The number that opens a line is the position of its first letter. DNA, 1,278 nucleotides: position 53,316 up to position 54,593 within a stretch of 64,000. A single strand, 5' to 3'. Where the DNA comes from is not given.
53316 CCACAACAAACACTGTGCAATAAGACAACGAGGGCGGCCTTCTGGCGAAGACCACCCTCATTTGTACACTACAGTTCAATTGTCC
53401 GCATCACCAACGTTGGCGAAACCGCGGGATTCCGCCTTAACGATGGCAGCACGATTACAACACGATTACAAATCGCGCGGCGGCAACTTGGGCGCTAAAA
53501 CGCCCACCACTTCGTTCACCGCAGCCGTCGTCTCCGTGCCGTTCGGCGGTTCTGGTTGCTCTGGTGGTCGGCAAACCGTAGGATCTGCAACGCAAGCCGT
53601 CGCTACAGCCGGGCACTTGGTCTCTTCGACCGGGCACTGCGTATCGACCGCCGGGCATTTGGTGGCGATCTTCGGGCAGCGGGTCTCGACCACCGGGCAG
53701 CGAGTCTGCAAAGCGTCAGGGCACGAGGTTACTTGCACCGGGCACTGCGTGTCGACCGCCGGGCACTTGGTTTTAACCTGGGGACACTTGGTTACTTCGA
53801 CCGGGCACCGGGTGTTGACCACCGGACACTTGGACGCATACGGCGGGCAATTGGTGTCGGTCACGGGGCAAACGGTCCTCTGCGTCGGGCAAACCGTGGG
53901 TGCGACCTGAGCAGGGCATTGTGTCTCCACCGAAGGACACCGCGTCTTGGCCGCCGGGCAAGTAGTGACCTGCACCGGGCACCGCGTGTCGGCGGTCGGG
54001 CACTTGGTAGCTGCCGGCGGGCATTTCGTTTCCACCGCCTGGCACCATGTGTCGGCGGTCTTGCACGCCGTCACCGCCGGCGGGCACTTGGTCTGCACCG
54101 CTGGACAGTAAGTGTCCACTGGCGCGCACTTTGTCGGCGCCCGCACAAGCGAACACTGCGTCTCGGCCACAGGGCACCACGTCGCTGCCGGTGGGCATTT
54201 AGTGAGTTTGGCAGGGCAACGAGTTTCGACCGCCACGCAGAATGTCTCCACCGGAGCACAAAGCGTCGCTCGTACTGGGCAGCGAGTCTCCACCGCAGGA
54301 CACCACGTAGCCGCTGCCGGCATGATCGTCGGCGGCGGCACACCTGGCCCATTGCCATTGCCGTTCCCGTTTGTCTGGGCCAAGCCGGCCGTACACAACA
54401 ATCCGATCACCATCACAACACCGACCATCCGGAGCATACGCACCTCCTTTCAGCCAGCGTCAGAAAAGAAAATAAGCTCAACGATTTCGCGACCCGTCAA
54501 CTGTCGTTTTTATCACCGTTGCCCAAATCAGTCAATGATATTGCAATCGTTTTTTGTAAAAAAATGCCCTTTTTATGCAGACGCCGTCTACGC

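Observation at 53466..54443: Secreted protein composed almost entirely of about 35 'CPxxxTx' heptads (one Cys plus one Thr every 7 residues)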

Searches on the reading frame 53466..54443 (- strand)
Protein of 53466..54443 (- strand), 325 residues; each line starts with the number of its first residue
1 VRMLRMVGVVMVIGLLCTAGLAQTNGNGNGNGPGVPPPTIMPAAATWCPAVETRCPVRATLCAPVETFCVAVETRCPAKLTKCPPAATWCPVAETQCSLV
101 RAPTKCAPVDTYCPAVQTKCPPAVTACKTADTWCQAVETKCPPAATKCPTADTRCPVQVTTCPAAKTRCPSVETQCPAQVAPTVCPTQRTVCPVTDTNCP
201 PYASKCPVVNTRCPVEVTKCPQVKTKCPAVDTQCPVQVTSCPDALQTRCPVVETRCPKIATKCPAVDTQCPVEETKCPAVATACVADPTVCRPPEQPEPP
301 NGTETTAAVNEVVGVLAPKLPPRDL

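Call 4: search_protein_families(library=pfam, proteins=[window:53466-54443:-], max_evalue=10)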
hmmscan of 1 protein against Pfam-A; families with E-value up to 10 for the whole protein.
window:53466-54443:- (325 aa): 1 family
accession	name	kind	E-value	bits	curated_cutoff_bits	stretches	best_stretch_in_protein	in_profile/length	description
PF02349.20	MSG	-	0.88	10.2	22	2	195-228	3-37/76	Major surface glycoprotein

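Call 5: search_protein_families(library=ncbifam, proteins=[window:53466-54443:-], max_evalue=10)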
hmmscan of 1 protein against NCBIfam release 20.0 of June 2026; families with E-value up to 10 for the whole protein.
window:53466-54443:- (325 aa): 0 families

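Call 6: find_homologous_proteins(query=window:53466-54443:-, max_evalue=0.001)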
Query window:53466-54443:- (325 aa): 24 proteins with E <= 0.001 among 1227 candidates.
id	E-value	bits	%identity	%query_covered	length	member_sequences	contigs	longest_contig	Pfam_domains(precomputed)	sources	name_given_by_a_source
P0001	2.8e-55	206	48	86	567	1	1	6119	PF12849.13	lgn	-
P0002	4.8e-52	196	49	79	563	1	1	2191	PF25470.2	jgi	jgi:hypothetical protein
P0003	3.9e-47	179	46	73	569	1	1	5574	PF24247.2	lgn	-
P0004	7.1e-40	155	44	56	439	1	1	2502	-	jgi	jgi:hypothetical protein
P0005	6.4e-35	139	46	73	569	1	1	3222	-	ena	-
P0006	1.4e-33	135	40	78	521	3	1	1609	PF00932.26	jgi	jgi:hypothetical protein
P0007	1.0e-31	129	47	56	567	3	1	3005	-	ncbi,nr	ncbi:MAG TPA: hypothetical protein VMZ92_10430, partial [Planctomycetota bacterium]|nr:hypothetical 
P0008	4.3e-28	117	37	78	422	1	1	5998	-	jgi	jgi:hypothetical protein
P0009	7.1e-24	103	49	54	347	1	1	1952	-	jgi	-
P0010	8.8e-19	86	52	32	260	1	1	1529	-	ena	-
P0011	5.6e-17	80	47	41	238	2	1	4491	-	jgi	-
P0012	1.7e-16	79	44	38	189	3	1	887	-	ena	-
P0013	1.4e-15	76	52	37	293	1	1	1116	-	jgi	jgi:hypothetical protein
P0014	1.6e-15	75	38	63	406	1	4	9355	PF18962.8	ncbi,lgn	ncbi:MAG: T9SS type A sorting domain-containing protein [bacterium]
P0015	1.7e-15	75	42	48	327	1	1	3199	-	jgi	jgi:hypothetical protein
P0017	3.4e-13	68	44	38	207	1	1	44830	-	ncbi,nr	ncbi:MAG: hypothetical protein NTV86_16890 [Planctomycetota bacterium]|nr:hypothetical protein [Plan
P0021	4.9e-6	44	64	16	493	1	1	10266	-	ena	-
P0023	2.3e-4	39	52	18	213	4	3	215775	-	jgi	jgi:hypothetical protein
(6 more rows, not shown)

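Call 7: search_solved_structures(query=window:53466-54443:-, max_evalue=10, show_alignments=2)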
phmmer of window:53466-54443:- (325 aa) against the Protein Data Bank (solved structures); distinct sequences matched with E-value up to 10: 1.
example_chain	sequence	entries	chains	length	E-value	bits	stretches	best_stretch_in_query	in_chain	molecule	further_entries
2jyv_A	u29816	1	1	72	0.48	12.9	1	160-213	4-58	Granulin-2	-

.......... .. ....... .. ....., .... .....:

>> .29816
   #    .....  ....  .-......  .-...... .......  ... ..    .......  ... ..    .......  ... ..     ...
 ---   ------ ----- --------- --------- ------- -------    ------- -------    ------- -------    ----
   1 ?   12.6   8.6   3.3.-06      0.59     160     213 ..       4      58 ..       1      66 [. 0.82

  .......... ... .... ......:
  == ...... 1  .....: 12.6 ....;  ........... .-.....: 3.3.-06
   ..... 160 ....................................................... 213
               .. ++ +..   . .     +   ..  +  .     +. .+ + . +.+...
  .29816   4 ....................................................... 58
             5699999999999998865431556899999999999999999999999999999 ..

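Call 23: predict_structure(protein=window:53466-54443:-)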
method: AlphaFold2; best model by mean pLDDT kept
length: 325 residues; sequences in the alignment: 1
mean_pLDDT: 36.3   pTM: 0.16
mean pLDDT of the five models: 36.3, 34.3, 33.3, 33.0, 28.7
residues with pLDDT >= 90: 0; 70-90: 3; 50-70: 25; < 50: 297
segments of 3 or more residues with pLDDT < 50: 22-79, 82-176, 178-287, 289-293, 295-298, 301-320, 323-325
pLDDT, mean of each block of 10 residues (from residue 1): 60 65 43 45 37 34 32 33 34 30 31 32 31 31 32 31 32 35 37 33 33 30 31 31 31 30 32 33 35 45 44 44 48
secondary structure, 60 per line:
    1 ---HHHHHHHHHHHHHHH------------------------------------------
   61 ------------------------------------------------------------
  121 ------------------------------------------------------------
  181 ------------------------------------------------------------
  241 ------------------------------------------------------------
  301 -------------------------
elements in order: H4-18

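Call 26: find_encoding_contigs(protein=window:53466-54443:-, flank=10000, max_places=6)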
Protein window:53466-54443:- (325 aa): no gene with exactly this product is on record in the collection.

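Call 29: search_protein_families(library=pfam, proteins=[P0002, P0003, P0005, P0007, P0004, P0010, P0011, P0013, P0021, P0006], max_evalue=0.1)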
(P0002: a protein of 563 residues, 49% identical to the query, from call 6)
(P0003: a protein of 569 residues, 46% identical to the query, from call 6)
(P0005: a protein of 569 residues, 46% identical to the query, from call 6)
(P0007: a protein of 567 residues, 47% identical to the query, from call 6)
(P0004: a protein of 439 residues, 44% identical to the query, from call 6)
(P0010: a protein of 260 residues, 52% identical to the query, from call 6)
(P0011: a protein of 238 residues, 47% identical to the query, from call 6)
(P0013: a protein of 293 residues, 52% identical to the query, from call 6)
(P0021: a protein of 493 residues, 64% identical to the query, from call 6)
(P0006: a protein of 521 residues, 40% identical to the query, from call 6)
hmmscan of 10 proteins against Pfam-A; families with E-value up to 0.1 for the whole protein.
P0002 (563 aa): 3 families
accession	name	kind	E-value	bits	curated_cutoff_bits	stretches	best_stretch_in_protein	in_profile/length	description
PF25470.1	DUF7901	-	5.1e-42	144.6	24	1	57-269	3-204/205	Domain of unknown function (DUF7901)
PF19801.4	DUF6284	-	5.5e-05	23.5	27.4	0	379-398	18-37/86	Family of unknown function (DUF6284)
PF20009.4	GEVED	-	6.3e-05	24.1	24.4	1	2-43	34-77/78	GEVED domain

P0003 (569 aa): 1 family
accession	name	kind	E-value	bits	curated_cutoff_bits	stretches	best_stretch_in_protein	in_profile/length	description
PF24247.1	DUF7450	-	1.4e-36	126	27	2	95-250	1-151/151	Repeat of unknown function (DUF7450)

P0005 (569 aa): 0 families

P0007 (567 aa): 0 families

P0004 (439 aa): 1 family
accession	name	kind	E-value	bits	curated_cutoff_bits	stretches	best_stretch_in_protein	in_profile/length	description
PF13620.12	CarboxypepD_reg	-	0.026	15.3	32.3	1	250-313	5-65/82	Carboxypeptidase regulatory-like domain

P0010 (260 aa): 0 families

P0011 (238 aa): 1 family
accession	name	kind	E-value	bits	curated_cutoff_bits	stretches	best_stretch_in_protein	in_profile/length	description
PF11123.14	DNA_Packaging_2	-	0.00089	19.7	27.5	1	171-207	21-53/79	DNA packaging protein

P0013 (293 aa): 0 families

P0021 (493 aa): 1 family
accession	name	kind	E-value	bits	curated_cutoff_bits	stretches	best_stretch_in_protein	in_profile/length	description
PF08352.17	oligo_HPY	-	0.014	16.2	27.1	1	108-131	38-61/65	Oligopeptide/dipeptide transporter, C-terminal region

P0006 (521 aa): 1 family
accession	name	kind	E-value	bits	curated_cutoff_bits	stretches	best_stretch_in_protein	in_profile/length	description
PF00932.25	LTD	-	2.3e-08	34.8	34.3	1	342-454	6-101/109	Lamin Tail Domain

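Call 54: find_encoding_contigs(protein=P0017, flank=10000, max_places=2)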
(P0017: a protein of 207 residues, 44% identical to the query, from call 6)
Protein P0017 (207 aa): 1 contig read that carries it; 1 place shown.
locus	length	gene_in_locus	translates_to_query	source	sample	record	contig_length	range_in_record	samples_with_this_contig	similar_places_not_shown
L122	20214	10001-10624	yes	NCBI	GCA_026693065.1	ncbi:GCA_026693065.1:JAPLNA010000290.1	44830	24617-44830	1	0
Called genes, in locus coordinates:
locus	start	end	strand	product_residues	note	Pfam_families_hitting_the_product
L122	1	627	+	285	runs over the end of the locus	-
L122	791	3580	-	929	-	PF13174:TPR_6 (faint), PF13428:TPR_14 (faint), PF14559:TPR_19 (faint), PF07719:TPR_2 (faint)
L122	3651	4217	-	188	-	PF02472:ExbD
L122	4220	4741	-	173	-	PF02472:ExbD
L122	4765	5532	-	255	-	PF01618:MotA_ExbB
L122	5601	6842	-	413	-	-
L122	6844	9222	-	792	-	PF13709:DUF4159, PF14258:DUF4350 (faint), PF23355:IFT52_GIFT (faint), PF13709:DUF4159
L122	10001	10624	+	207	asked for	-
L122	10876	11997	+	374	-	-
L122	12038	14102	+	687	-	PF14258:DUF4350 (faint)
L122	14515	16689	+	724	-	PF14258:DUF4350 (faint), PF09822:ABC_transp_aux (faint), PF23355:IFT52_GIFT (weak)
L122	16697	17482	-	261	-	-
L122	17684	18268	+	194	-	PF03803:Scramblase, PF04525:LOR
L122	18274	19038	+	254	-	PF13476:AAA_23 (faint), PF13555:AAA_29 (weak), PF02463:SMC_N (faint), PF13175:AAA_15 (faint), PF13304:AAA_21 (weak)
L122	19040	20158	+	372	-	PF02492:cobW, PF03308:MeaB (faint), PF25199:nSTAND_NTPase5 (weak)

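Call 55: find_encoding_contigs(protein=P0023, flank=10000, max_places=2)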
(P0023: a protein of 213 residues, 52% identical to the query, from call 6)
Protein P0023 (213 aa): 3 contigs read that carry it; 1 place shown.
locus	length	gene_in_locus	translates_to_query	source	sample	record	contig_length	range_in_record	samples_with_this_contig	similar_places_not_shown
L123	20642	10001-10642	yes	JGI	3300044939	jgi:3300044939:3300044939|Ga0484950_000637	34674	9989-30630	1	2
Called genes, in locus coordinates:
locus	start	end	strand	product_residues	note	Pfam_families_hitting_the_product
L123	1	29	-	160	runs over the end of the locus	PF02082:Rrf2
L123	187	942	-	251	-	PF00483:NTP_transferase, PF12804:NTP_transf_3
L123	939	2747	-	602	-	PF05524:PEP-utilisers_N, PF00391:PEP-utilizers, PF02896:PEP-utilizers_C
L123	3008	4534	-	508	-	PF13541:ChlI, PF20030:bpMoxR (faint), PF05362:Lon_C (weak), PF00158:Sigma54_activat (faint), PF00493:MCM, PF01078:Mg_chelatase, PF07728:AAA_5, PF13335:Mg_chelatase_C, +1 more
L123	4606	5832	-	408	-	PF07690:MFS_1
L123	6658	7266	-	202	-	-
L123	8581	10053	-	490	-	-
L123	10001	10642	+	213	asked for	-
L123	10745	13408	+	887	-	PF09822:ABC_transp_aux (faint), PF14258:DUF4350 (weak), PF23355:IFT52_GIFT (faint), PF14258:DUF4350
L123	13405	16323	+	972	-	PF09822:ABC_transp_aux (faint), PF14258:DUF4350 (weak), PF23355:IFT52_GIFT (faint)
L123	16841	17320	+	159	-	PF02542:YgbB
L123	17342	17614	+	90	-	-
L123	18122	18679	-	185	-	PF02441:Flavoprotein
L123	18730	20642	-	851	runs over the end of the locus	-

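Call 76: search_protein_families(library=pfam, alignment_id=A5, max_evalue=0.001)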
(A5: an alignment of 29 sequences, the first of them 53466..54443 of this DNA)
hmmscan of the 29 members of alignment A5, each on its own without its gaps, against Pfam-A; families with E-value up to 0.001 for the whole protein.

A. member 1, window:53466-54443:- (325 aa): 0 families

B. families by the number of members that match (of 29 scanned): 3 families
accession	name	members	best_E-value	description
PF25470.1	DUF7901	17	1.9e-94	Domain of unknown function (DUF7901)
PF20009.4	GEVED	16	1.9e-25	GEVED domain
PF00404.24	Dockerin_1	2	9.9e-08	Dockerin type I domain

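Call 82: find_encoding_contigs(protein=window:53466-54437:-, flank=6000, max_places=4)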
Protein window:53466-54437:- (323 aa): 4 contigs read that carry it; 4 places shown.
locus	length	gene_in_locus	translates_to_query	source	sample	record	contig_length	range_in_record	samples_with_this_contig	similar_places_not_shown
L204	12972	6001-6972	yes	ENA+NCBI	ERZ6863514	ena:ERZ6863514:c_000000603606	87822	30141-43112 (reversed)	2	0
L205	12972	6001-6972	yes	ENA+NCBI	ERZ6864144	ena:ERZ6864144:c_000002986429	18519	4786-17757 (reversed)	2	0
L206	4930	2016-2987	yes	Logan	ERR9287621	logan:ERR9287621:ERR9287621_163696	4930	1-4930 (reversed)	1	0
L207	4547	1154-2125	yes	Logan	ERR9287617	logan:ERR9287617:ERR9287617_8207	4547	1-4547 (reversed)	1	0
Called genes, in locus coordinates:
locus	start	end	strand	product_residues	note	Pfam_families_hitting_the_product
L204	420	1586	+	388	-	PF07607:DUF1570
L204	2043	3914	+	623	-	-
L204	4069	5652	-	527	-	PF09594:GT87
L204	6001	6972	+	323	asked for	-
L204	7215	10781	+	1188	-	PF09822:ABC_transp_aux (faint), PF14258:DUF4350 (weak), PF23355:IFT52_GIFT (faint), PF14258:DUF4350 (weak)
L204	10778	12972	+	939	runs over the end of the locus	PF09822:ABC_transp_aux (faint), PF14258:DUF4350, PF23355:IFT52_GIFT (faint), PF27016:TCAF_N (faint), PF14258:DUF4350 (weak)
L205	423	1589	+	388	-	PF07607:DUF1570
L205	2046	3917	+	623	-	-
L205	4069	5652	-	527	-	PF09594:GT87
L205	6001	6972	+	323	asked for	-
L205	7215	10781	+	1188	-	PF09822:ABC_transp_aux (faint), PF14258:DUF4350 (weak), PF23355:IFT52_GIFT (faint), PF14258:DUF4350 (weak)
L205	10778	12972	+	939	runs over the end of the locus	PF09822:ABC_transp_aux (faint), PF14258:DUF4350, PF23355:IFT52_GIFT (faint), PF27016:TCAF_N (faint), PF14258:DUF4350 (weak)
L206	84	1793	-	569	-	PF09594:GT87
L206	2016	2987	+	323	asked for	-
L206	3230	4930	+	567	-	?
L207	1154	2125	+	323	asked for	-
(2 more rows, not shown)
